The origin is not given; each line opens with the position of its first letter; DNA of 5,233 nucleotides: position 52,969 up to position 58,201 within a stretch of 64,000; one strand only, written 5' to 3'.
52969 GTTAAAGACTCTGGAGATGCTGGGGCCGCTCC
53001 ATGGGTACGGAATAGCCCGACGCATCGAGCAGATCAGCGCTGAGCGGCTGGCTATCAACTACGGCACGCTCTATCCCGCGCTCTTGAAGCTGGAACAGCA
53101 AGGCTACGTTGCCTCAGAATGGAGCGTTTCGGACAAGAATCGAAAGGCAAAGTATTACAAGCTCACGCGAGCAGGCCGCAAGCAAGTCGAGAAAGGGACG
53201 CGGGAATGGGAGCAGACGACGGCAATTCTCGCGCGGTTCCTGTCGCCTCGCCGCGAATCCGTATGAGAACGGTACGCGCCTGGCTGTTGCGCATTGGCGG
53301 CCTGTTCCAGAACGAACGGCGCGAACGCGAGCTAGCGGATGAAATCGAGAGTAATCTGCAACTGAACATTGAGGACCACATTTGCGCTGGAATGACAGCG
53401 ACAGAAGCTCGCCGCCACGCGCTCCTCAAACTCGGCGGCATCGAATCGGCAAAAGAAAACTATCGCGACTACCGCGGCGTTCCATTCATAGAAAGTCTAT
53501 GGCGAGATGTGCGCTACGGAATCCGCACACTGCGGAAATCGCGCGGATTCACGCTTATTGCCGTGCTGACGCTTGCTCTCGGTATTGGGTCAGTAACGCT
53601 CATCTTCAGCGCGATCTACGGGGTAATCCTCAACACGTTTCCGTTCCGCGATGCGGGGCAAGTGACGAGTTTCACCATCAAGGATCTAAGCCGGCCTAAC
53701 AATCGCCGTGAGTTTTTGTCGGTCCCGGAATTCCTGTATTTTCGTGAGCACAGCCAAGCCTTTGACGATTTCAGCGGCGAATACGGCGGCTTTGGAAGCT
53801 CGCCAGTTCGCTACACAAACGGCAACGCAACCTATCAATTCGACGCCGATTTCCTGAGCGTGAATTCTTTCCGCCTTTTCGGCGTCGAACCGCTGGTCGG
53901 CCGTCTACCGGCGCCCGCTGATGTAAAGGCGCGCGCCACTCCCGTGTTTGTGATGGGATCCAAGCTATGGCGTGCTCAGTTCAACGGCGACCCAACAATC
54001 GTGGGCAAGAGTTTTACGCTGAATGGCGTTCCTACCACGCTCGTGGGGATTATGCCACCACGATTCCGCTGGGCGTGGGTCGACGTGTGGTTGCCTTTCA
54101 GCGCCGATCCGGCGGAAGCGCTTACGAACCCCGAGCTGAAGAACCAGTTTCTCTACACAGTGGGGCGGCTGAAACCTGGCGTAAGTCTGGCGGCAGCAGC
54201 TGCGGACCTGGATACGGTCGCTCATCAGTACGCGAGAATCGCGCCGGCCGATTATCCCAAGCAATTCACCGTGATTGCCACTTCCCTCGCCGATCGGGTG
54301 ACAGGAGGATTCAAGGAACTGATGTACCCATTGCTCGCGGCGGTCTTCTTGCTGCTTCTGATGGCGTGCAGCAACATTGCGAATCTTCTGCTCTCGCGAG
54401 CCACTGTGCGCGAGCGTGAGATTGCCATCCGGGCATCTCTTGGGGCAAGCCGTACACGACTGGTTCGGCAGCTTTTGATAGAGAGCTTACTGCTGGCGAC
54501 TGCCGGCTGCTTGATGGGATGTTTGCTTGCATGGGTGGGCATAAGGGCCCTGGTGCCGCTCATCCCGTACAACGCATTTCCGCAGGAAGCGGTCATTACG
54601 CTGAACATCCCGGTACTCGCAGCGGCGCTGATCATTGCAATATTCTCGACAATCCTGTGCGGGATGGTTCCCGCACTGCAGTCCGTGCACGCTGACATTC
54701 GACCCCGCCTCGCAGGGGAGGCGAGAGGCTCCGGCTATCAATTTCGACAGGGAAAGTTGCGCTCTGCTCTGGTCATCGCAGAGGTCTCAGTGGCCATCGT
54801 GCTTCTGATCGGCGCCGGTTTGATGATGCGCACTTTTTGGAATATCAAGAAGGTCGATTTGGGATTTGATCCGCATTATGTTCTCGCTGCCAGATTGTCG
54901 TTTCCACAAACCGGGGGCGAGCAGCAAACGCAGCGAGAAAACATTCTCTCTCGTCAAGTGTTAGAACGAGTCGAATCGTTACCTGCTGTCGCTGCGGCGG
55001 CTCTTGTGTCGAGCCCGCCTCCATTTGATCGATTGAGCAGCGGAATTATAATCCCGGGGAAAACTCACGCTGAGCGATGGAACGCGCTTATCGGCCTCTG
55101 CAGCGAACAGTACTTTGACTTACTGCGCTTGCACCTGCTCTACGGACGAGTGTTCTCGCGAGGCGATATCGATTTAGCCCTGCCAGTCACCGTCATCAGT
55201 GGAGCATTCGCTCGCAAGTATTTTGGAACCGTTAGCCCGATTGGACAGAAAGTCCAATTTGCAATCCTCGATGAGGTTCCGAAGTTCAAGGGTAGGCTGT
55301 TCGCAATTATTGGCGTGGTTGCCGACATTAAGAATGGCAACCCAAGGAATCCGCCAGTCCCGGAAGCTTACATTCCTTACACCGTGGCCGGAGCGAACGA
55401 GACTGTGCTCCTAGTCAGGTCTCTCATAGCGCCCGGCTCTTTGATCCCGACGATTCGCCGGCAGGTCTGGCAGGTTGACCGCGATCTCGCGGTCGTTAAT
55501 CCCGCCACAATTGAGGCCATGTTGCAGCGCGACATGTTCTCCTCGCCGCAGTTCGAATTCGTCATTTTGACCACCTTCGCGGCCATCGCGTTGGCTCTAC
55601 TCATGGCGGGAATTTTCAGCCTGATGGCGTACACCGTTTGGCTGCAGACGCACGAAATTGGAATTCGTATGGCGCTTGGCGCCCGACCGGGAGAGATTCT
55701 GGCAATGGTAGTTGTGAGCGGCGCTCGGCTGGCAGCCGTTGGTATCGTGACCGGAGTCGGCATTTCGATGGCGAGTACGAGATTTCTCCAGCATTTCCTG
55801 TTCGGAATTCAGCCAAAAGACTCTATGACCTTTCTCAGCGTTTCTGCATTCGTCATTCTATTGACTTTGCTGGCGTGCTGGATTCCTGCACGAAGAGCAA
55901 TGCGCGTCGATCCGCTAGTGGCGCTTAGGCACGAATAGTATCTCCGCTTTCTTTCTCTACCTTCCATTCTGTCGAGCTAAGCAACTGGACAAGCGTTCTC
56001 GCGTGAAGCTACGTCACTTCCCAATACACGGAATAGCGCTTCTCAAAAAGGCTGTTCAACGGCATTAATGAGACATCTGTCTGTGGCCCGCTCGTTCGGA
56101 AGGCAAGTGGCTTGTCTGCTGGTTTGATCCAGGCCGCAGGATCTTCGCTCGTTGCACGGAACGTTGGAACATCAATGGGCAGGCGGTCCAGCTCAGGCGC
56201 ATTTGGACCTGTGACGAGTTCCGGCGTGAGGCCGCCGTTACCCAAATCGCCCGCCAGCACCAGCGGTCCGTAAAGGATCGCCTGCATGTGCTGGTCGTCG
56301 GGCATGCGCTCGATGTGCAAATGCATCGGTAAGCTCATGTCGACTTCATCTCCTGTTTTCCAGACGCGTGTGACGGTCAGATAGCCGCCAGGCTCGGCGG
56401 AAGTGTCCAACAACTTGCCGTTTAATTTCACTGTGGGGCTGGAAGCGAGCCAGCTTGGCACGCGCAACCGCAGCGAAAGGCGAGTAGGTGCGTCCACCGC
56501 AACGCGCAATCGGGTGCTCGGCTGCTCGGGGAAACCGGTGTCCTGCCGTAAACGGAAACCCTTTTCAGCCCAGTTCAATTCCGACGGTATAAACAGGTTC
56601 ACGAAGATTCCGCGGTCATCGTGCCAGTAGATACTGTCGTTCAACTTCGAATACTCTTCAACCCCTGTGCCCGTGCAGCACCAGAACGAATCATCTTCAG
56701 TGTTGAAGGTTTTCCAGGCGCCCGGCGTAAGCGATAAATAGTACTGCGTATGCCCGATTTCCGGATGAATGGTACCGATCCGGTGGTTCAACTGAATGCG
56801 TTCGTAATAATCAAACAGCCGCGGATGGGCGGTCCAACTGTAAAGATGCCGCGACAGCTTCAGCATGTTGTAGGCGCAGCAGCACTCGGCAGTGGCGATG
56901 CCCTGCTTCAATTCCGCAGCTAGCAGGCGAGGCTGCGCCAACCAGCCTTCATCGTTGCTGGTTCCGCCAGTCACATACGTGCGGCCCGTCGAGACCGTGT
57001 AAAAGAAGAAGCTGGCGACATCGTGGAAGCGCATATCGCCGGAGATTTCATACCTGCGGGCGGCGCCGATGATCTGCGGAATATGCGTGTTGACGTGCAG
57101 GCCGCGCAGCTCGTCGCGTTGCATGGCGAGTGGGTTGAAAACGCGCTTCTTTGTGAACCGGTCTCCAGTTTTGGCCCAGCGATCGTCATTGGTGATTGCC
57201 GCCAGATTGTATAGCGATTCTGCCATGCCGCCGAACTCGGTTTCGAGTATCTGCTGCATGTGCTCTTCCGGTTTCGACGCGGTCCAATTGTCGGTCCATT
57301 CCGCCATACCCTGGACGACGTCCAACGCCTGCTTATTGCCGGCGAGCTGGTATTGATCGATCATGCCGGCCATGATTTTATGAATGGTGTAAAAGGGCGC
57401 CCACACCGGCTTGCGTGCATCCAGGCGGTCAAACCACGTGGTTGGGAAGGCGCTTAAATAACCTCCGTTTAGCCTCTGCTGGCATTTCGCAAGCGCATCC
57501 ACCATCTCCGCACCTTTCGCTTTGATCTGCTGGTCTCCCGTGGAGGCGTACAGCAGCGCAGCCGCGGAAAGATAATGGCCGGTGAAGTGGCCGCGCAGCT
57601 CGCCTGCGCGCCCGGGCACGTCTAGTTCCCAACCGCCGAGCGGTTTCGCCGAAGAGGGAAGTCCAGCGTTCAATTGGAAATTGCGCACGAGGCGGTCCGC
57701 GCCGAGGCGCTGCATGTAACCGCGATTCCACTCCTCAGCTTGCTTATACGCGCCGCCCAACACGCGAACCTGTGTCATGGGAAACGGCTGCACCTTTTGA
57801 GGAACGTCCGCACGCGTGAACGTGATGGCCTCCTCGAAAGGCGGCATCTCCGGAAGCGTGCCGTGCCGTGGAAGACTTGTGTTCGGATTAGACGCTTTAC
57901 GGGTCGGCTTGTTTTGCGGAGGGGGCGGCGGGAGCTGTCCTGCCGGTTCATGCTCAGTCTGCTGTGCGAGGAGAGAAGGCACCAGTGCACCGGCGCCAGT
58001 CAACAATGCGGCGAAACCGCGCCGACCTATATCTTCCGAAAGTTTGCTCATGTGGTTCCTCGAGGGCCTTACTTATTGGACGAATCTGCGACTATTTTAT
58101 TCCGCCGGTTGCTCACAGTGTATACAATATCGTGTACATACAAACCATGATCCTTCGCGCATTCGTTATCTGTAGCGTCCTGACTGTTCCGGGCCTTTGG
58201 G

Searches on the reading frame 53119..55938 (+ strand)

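Call 43: search_protein_families(library=ncbifam, proteins=[window:53119-55938:+], max_evalue=0.00001)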
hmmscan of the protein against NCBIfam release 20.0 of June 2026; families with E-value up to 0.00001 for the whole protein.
window:53119-55938:+ (939 aa): 5 families
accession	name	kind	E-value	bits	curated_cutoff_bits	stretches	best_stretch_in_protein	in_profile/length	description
TIGR03434.1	ADOP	subfamily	1.6e-243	810.4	622.3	1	127-939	1-803/803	ADOP family duplicated permease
NF007826.0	PRK10535.1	equivalog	2.4e-25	88.9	966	2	815-939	523-648/648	macrolide ABC transporter ATP-binding protein/permease MacB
NF038403.1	perm_prefix_1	domain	1.8e-13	50.1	30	1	59-116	2-59/59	permease prefix domain 1-containing protein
TIGR02212.1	lolCE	equivalog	1.9e-07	30.3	362.45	0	806-939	258-411/411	lipoprotein-releasing ABC transporter permease subunit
NF038008.1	ABC_perm_DarB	equivalog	2.2e-07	29.2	700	1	399-595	270-459/777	darobactin export ABC transporter permease subunit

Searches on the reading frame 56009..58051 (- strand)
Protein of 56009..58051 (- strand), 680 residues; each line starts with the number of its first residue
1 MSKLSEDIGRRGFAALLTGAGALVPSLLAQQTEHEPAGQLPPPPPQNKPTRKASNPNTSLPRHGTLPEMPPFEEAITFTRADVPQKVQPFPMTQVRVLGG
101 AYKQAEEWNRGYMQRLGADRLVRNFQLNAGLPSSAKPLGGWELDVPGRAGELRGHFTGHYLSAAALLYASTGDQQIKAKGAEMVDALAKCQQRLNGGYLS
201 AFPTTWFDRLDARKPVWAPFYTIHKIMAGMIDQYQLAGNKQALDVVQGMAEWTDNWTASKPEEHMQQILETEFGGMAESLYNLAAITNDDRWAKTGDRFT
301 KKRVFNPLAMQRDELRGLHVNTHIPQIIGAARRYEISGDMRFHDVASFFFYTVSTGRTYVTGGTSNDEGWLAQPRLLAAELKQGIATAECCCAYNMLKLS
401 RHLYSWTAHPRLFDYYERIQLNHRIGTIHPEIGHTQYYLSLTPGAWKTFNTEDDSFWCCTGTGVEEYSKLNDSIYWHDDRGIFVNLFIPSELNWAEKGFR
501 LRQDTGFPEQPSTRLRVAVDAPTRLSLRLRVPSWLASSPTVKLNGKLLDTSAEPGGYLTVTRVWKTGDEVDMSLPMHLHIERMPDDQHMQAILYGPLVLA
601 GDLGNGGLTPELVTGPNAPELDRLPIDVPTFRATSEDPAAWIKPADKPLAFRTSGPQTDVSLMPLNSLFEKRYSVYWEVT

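Call 43: search_protein_families(library=ncbifam, proteins=[window:56009-58051:-], max_evalue=0.00001)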
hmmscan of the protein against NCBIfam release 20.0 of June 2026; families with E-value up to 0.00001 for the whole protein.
window:56009-58051:- (680 aa): 1 family
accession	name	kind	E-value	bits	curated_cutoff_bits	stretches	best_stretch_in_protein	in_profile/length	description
NF049879.1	AcerHdlse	equivalog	2e-18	66.2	950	1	457-580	417-542/657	aceric acid hydrolase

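Call 50: search_protein_families(library=pfam, proteins=[window:56009-58051:-], max_evalue=0.01)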
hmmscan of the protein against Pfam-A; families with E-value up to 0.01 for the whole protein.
window:56009-58051:- (680 aa): 3 families
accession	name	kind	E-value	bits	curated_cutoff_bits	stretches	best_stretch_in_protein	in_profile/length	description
PF07944.18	Beta-AFase-like_GH127_cat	-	2.8e-104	349.6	24.9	1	94-471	1-375/376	Beta-L-arabinofuranosidase, GH127 catalytic domain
PF20736.2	Glyco_hydro127M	-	5.4e-28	97.4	24.2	1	482-576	2-95/95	Beta-L-arabinofuranosidase, GH127 middle domain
PF16375.10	DUF4986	-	0.00044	21.2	29.5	1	628-677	29-84/84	Domain of unknown function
